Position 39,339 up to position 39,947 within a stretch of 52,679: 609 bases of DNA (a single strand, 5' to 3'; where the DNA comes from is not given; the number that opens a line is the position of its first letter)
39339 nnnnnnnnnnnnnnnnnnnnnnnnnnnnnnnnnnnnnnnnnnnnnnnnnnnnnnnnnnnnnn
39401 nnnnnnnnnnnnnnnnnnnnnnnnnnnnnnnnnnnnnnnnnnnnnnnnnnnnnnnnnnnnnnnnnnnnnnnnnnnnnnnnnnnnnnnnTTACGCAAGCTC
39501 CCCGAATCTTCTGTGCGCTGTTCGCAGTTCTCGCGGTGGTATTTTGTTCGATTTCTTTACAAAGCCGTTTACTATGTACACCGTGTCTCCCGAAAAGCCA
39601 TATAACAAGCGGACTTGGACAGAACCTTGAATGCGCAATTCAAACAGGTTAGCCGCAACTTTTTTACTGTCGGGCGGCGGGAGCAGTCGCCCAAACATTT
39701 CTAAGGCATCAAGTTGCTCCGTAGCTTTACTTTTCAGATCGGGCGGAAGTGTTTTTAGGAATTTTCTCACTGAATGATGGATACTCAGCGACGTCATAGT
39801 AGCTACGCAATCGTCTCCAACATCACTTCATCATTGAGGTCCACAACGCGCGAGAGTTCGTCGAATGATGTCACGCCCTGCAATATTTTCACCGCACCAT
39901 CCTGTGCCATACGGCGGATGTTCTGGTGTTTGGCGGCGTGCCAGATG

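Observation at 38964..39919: HigBA-like toxin-antitoxin cassette flanked by two 117-nt copies of the gspE/pilB 3' end that differ only at synonymous sites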

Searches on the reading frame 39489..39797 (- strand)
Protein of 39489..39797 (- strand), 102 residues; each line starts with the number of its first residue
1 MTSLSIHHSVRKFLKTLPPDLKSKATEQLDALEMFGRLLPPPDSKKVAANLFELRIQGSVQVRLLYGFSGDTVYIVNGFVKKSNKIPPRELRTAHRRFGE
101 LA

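Call 7: search_protein_families(library=pfam, proteins=[window:39489-39797:-], max_evalue=0.01)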
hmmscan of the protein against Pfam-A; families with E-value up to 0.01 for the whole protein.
window:39489-39797:- (102 aa): 1 family
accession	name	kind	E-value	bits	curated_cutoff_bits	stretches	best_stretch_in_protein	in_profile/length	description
PF05973.20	Gp49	-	4.4e-18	65.6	23.9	1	12-98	1-89/90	Phage derived protein Gp49-like (DUF891)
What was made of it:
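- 39489..39797 (-): HigB-like toxin gene (102 aa, Gp49/RelE superfamily). PF05973 Gp49, E = 4.4e-18 (call 7).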

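Call 8: search_protein_families(library=ncbifam, proteins=[window:39489-39797:-], max_evalue=0.01)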
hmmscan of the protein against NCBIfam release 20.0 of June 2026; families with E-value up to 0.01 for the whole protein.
window:39489-39797:- (102 aa): 0 families

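Call 9: find_encoding_contigs(protein=window:39489-39797:-, flank=10000, max_places=10)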
Protein window:39489-39797:- (102 aa): 12 contigs read that carry it; 10 places shown.
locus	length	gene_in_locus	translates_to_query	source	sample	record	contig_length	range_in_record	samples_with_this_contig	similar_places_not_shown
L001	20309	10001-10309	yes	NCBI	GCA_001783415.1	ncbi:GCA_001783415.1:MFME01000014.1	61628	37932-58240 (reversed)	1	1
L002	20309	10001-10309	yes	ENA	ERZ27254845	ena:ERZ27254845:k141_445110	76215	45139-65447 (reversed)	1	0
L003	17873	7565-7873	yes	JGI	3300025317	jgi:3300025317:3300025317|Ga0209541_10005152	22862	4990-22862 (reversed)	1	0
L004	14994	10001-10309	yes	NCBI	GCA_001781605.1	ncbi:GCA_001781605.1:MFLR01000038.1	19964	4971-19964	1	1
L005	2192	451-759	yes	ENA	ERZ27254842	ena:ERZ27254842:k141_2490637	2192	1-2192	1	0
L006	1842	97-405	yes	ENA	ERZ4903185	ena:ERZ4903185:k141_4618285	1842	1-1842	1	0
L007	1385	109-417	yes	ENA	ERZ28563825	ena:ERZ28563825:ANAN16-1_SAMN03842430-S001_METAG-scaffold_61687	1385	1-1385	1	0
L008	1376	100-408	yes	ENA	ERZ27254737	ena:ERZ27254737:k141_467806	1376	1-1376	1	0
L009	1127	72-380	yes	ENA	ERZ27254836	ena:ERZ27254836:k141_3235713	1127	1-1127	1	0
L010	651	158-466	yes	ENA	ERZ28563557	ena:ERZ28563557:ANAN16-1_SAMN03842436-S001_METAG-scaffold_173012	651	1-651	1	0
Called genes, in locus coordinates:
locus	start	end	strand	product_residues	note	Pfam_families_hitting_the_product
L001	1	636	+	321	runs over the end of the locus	PF00932:LTD (faint)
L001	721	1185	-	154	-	PF00588:SpoU_methylase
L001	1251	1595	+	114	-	-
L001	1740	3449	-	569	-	-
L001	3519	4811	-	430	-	-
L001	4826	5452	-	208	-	-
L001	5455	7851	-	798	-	PF02739:5_3_exonuc_N, PF01367:5_3_exonuc, PF00476:DNA_pol_A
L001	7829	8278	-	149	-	PF02367:TsaE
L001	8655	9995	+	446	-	PF00437:T2SSE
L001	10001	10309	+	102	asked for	PF05973:Gp49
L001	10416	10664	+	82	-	PF13560:HTH_31 (weak), PF01381:HTH_3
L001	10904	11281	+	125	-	-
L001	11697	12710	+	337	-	PF05496:RuvB_N, PF06068:TIP49 (faint), PF01078:Mg_chelatase (faint), PF13191:AAA_16 (weak), PF00004:AAA, PF07728:AAA_5, PF17864:AAA_lid_4, PF05491:WHD_RuvB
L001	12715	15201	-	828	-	-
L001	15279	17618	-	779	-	-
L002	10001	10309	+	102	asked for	PF05973:Gp49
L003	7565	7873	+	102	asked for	PF05973:Gp49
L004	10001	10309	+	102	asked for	PF05973:Gp49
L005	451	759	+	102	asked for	PF05973:Gp49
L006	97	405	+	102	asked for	PF05973:Gp49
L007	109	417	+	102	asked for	PF05973:Gp49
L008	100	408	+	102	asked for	PF05973:Gp49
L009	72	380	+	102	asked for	PF05973:Gp49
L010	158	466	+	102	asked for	PF05973:Gp49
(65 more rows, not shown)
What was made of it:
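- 39489..39797 (-): The exact protein is on 12 public contigs (call 9).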

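Call 46: find_homologous_proteins(query=window:39489-39797:-, max_evalue=1e-10)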
Query window:39489-39797:- (102 aa): 19 proteins with E <= 1e-10 among 21 candidates.
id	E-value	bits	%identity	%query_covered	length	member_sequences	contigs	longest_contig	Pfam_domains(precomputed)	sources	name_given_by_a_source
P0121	7.0e-59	214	99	100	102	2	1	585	PF05973.21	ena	-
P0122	2.8e-45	170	81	100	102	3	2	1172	PF05973.21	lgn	-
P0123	1.4e-39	152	75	100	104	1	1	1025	PF05973.21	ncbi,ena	-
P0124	6.9e-36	140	63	100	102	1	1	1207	PF05973.21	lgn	-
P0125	9.0e-35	137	66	100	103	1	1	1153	PF05973.21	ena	-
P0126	1.2e-32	130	62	100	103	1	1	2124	PF05973.21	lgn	-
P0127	9.1e-32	127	62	100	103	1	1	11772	PF05973.21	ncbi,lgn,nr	ncbi:MAG: type II toxin-antitoxin system RelE/ParE family toxin [bacterium]|nr:type II toxin-antitox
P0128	3.0e-30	122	58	100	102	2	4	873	PF05973.21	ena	-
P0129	4.2e-30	122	58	98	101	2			PF05973.21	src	-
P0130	5.3e-30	121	59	95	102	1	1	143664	PF05973.21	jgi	jgi:phage-related protein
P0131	1.1e-29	120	59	100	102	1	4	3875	PF05973.21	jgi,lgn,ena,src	-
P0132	1.4e-29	120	60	95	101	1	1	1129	PF05973.21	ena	-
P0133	2.9e-29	119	60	100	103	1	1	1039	PF05973.21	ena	-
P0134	6.5e-29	118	57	100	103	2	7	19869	PF05973.21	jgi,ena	-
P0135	9.7e-26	108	55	97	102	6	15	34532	PF05973.21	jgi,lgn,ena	-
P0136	2.8e-25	106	54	97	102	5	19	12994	PF05973.21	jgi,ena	-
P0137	4.3e-23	99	64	74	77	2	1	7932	PF05973.21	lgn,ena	-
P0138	3.4e-21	93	48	94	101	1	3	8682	PF05973.21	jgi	-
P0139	1.8e-17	81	43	94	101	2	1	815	PF05973.21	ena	-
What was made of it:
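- On HigBA-type type II toxin-antitoxin pair: A public homologue is named as a RelE/ParE family toxin (P0127, call 46).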

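Call 47: find_encoding_contigs(protein=P0127, flank=3500, max_places=3)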
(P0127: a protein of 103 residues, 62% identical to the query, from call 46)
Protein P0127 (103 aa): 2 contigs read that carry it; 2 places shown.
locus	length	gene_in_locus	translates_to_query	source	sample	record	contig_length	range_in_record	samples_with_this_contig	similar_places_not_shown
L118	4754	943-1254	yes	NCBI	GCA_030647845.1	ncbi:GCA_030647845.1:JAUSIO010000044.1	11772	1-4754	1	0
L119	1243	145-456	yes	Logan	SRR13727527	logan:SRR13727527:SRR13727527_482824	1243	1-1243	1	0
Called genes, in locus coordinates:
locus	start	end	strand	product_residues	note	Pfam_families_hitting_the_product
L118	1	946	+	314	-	PF00437:T2SSE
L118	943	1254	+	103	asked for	PF05973:Gp49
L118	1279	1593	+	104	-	PF13560:HTH_31 (weak), PF01381:HTH_3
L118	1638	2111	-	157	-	PF00293:NUDIX, PF14815:NUDIX_4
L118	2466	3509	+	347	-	PF05496:RuvB_N, PF00004:AAA, PF07728:AAA_5, PF17864:AAA_lid_4, PF05491:WHD_RuvB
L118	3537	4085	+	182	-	PF20772:TACO1_YebC_N, PF01709:Transcrip_reg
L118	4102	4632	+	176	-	PF02075:RuvC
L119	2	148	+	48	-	?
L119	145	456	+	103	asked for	PF05973:Gp49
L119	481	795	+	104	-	PF13560:HTH_31 (weak), PF01381:HTH_3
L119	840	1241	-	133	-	?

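Call 48: find_encoding_contigs(protein=P0130, flank=3500, max_places=3)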
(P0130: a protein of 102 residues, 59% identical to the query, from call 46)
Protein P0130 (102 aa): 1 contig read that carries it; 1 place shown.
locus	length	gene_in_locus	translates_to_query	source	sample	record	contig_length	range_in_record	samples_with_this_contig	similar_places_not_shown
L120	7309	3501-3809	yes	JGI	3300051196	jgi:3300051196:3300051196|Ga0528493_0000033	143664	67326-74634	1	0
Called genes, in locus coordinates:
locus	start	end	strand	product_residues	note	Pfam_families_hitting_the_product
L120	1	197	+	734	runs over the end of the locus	PF01138:RNase_PH, PF03725:RNase_PH_C (faint), PF01138:RNase_PH, PF00013:KH_1, PF00575:S1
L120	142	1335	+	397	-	-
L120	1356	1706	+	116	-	-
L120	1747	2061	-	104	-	-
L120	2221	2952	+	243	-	PF01978:TrmB (weak)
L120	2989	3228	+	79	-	-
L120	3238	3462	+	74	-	PF10049:DUF2283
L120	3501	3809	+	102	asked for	PF05973:Gp49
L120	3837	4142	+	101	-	PF13560:HTH_31, PF01381:HTH_3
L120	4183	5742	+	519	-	PF05362:Lon_C (weak), PF00004:AAA (faint), PF13541:ChlI, PF05496:RuvB_N (faint), PF00493:MCM (weak), PF01078:Mg_chelatase, PF07728:AAA_5, PF13335:Mg_chelatase_C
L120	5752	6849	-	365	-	PF23446:LysM1_NFP_LYK (faint), PF01476:LysM, PF23473:LysM3_LYK4_5 (weak), PF01476:LysM, PF01551:Peptidase_M23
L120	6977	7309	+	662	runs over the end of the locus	PF00580:UvrD-helicase, PF01443:Viral_helicase1 (faint), PF13245:AAA_19, PF13087:AAA_12 (faint), PF13361:UvrD_C, PF13538:UvrD_C_2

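Call 49: find_encoding_contigs(protein=P0135, flank=3500, max_places=5)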
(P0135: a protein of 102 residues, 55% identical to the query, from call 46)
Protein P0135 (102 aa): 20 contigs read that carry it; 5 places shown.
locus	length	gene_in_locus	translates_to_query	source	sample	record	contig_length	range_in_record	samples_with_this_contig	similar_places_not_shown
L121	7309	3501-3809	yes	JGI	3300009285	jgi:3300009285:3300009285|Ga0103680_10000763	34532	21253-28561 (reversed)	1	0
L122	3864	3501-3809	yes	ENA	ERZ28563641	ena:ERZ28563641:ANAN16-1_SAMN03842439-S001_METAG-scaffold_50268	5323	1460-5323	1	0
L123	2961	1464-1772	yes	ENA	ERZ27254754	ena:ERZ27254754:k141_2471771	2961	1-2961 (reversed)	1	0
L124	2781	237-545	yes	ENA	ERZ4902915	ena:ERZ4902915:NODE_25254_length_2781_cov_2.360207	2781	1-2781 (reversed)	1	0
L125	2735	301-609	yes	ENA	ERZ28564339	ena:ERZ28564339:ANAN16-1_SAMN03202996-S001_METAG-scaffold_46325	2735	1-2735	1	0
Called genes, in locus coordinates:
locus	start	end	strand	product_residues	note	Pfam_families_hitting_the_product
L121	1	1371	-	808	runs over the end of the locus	PF02739:5_3_exonuc_N, PF01367:5_3_exonuc, PF00476:DNA_pol_A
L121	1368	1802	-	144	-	PF02367:TsaE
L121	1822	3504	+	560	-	PF00437:T2SSE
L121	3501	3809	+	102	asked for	PF05973:Gp49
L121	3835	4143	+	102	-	PF13560:HTH_31 (weak), PF01381:HTH_3, PF13443:HTH_26 (weak)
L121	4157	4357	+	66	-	PF13560:HTH_31, PF01381:HTH_3, PF13413:HTH_25 (weak)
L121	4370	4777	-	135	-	-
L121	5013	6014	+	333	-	PF05496:RuvB_N, PF00004:AAA, PF07728:AAA_5, PF17864:AAA_lid_4, PF05491:WHD_RuvB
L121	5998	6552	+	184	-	PF20772:TACO1_YebC_N, PF01709:Transcrip_reg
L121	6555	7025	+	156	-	PF02075:RuvC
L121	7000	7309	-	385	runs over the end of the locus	PF00579:tRNA-synt_1b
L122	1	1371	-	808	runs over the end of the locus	PF02739:5_3_exonuc_N, PF01367:5_3_exonuc, PF00476:DNA_pol_A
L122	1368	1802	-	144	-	PF02367:TsaE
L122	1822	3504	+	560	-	PF00437:T2SSE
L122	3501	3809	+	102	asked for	PF05973:Gp49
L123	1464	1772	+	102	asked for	PF05973:Gp49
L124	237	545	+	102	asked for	PF05973:Gp49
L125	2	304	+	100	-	?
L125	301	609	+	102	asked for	PF05973:Gp49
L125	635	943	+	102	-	PF13560:HTH_31 (weak), PF01381:HTH_3, PF13443:HTH_26 (weak)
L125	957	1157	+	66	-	PF13560:HTH_31, PF01381:HTH_3, PF13413:HTH_25 (weak)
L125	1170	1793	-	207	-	-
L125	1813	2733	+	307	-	?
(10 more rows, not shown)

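Call 54: find_related_loci(query=window:39489-39797:-, collection=viral_contigs, flank=3000)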
Query window:39489-39797:- (102 aa) in viral_contigs; peptide patterns used: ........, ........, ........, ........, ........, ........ (x = any residue, [..] = any of these).
30 stretches matched a pattern, but none encodes a relative of the query by tblastn (E <= 1e-3).
